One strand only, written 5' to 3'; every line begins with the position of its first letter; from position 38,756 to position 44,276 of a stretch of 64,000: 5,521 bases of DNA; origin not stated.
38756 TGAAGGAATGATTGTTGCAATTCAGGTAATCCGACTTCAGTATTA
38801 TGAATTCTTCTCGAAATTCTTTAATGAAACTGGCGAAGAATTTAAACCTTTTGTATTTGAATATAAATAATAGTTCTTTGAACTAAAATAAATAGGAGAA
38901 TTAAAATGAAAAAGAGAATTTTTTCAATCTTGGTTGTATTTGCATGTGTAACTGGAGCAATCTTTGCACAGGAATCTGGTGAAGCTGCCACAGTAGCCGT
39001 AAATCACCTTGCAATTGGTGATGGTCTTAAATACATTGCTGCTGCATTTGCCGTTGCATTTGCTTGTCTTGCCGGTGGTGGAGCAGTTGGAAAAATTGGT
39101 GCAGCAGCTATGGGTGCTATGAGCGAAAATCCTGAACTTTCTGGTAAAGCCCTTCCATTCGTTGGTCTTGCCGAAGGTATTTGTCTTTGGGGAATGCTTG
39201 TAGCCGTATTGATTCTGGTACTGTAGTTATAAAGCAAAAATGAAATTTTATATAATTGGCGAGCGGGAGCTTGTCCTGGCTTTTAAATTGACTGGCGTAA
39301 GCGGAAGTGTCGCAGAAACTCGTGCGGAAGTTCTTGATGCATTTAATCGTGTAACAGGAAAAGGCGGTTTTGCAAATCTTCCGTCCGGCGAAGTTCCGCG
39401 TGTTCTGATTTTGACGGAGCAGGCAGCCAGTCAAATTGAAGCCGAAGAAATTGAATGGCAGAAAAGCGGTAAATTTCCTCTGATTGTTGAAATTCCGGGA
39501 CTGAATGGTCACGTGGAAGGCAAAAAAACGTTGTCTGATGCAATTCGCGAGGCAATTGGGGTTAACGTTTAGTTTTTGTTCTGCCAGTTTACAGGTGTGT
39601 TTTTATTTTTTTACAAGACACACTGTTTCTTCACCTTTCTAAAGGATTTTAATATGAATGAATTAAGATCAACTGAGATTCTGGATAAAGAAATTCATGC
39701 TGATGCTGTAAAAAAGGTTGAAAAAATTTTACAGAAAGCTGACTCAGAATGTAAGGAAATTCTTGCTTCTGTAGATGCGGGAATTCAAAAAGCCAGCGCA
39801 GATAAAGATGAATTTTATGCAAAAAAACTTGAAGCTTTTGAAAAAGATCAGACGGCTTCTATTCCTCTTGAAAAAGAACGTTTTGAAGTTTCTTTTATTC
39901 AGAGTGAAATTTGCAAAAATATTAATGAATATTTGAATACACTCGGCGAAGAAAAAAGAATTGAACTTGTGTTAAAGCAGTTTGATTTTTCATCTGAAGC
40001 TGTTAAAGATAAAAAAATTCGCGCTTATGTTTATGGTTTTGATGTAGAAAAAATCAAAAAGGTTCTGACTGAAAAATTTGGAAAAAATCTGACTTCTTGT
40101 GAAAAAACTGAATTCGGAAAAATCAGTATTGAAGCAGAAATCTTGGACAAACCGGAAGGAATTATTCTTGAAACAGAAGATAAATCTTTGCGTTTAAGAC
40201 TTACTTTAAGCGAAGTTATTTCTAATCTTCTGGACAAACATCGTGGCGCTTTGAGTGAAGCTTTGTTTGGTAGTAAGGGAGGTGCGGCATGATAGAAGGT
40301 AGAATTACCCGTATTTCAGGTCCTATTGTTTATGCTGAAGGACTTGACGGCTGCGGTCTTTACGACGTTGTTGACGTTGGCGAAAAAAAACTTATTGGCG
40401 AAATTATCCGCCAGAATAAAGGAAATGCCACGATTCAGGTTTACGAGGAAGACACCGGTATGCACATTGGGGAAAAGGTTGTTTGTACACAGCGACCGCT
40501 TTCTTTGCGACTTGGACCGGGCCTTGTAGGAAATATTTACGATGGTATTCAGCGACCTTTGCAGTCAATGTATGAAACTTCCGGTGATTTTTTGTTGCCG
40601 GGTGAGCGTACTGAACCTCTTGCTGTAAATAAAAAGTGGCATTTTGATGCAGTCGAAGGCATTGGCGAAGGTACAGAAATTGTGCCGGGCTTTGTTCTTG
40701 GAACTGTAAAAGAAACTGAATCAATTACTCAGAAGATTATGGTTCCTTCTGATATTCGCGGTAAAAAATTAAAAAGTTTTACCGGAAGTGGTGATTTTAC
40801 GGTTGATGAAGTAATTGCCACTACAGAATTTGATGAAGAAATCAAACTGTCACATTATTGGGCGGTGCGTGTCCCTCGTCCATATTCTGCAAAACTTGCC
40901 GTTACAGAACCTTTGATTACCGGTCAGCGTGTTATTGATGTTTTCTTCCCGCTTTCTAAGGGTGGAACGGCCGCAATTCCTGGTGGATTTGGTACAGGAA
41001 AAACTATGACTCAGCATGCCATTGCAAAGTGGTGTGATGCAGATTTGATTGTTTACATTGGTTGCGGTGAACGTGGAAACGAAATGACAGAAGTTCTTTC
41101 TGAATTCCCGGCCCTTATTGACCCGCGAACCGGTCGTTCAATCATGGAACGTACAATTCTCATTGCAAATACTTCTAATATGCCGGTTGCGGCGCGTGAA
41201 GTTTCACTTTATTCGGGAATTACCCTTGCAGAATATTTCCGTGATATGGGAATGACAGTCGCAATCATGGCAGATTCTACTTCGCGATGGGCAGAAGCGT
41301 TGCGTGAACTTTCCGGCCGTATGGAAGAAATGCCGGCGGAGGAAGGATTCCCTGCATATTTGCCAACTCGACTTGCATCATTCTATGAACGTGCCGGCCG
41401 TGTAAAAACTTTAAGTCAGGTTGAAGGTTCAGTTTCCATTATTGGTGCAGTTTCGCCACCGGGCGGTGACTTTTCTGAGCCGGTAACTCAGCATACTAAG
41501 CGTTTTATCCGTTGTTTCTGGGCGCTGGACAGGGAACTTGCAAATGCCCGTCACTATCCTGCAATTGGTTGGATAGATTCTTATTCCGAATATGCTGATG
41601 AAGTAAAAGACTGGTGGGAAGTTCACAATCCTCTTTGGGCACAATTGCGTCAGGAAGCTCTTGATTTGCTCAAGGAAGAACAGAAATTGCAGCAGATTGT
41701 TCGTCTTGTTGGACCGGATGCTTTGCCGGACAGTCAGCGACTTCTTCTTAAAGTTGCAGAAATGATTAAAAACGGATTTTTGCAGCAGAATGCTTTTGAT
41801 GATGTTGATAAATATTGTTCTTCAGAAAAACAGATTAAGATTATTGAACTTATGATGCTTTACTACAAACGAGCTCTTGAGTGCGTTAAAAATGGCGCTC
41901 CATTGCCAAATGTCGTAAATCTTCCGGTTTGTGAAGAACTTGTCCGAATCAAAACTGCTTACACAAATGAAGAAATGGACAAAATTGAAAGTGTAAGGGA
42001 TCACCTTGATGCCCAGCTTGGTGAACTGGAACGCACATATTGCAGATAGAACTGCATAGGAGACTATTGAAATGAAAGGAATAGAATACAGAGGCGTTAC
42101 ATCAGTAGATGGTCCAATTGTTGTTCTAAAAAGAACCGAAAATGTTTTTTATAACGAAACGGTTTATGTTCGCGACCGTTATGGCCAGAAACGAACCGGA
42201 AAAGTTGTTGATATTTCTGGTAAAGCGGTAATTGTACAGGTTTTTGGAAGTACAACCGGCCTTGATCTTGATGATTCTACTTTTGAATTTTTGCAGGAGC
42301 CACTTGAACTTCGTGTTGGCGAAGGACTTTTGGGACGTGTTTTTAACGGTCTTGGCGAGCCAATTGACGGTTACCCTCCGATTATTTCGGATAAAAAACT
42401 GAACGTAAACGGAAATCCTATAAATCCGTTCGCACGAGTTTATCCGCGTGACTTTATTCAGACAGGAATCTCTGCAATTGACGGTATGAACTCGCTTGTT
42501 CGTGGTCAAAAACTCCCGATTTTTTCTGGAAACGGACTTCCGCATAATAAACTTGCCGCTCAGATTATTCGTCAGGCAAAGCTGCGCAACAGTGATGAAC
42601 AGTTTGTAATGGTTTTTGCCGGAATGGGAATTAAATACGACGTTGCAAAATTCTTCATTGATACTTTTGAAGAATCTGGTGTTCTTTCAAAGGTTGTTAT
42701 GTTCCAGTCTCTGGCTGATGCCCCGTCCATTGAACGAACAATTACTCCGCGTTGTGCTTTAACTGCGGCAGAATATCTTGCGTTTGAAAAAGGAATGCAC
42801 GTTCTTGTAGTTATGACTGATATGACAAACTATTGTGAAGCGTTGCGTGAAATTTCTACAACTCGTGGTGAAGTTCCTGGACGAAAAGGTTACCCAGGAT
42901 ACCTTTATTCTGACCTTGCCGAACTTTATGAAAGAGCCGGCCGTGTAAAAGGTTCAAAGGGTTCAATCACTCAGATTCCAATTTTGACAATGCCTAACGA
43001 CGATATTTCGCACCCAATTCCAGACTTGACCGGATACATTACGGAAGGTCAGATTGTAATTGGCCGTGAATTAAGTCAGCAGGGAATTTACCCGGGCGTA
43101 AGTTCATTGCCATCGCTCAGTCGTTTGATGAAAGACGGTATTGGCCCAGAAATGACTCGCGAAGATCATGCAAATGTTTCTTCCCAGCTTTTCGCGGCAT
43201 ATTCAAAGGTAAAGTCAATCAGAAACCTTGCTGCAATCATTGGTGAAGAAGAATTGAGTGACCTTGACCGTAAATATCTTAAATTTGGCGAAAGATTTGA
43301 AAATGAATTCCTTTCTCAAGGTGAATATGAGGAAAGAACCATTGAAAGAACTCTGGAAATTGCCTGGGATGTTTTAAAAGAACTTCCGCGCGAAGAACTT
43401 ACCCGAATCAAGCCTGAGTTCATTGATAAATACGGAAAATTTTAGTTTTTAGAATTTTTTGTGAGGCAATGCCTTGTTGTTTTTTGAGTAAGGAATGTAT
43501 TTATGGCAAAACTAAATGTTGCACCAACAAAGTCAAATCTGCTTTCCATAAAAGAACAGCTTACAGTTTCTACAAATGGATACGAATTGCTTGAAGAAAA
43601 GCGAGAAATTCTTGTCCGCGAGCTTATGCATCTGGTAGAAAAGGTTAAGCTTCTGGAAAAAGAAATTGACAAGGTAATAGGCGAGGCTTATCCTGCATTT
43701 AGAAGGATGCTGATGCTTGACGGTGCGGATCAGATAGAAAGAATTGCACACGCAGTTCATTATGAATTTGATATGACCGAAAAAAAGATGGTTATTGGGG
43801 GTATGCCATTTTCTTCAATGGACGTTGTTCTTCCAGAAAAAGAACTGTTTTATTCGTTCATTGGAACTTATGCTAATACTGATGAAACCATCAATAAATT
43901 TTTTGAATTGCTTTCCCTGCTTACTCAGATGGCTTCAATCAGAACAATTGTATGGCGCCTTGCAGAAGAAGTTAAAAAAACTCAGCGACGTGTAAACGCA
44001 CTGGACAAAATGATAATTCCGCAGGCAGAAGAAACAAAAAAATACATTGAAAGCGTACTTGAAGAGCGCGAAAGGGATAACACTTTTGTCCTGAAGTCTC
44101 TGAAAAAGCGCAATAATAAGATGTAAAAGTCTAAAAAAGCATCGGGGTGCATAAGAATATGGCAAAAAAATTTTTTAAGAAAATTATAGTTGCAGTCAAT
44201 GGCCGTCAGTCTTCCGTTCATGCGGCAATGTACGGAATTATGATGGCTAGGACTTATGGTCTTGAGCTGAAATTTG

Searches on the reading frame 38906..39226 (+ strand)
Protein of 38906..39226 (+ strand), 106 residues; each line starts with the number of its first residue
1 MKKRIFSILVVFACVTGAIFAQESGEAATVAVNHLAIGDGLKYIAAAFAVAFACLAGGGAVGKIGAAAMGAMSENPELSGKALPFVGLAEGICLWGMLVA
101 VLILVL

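Call 98: search_protein_families(library=pfam, proteins=[window:38906-39226:+], max_evalue=0.00001)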
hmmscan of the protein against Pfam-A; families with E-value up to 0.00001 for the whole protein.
window:38906-39226:+ (106 aa): 1 family
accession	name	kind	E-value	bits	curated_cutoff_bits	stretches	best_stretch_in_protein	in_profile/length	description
PF00137.26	ATP-synt_C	-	1.6e-12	47.9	24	1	44-103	1-60/60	ATP synthase subunit C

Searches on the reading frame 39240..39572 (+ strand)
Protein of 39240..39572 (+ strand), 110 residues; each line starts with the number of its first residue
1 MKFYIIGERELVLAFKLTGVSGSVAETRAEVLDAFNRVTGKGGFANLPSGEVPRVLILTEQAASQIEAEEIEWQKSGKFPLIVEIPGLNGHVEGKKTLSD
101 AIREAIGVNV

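Call 98: search_protein_families(library=pfam, proteins=[window:39240-39572:+], max_evalue=0.00001)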
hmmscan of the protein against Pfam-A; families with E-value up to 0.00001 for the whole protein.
window:39240-39572:+ (110 aa): 1 family
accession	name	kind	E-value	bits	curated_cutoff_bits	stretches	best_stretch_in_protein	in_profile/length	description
PF01990.22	ATP-synt_F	-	2.5e-13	50.6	23.5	1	5-98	3-87/91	ATP synthase (F/14-kDa) subunit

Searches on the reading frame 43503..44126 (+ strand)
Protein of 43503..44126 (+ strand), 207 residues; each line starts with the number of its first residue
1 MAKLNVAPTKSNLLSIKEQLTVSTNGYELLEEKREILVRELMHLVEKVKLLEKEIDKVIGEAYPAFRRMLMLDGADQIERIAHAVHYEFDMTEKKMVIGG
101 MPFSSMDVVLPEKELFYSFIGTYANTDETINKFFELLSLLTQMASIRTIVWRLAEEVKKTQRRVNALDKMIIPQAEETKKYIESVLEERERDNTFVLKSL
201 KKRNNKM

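Call 98: search_protein_families(library=pfam, proteins=[window:43503-44126:+], max_evalue=0.00001)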
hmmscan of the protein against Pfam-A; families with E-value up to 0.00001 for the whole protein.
window:43503-44126:+ (207 aa): 1 family
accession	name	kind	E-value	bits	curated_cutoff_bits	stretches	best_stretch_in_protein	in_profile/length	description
PF01813.22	ATP-synt_D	-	8.3e-48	163.3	25.7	1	12-202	1-196/196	ATP synthase subunit D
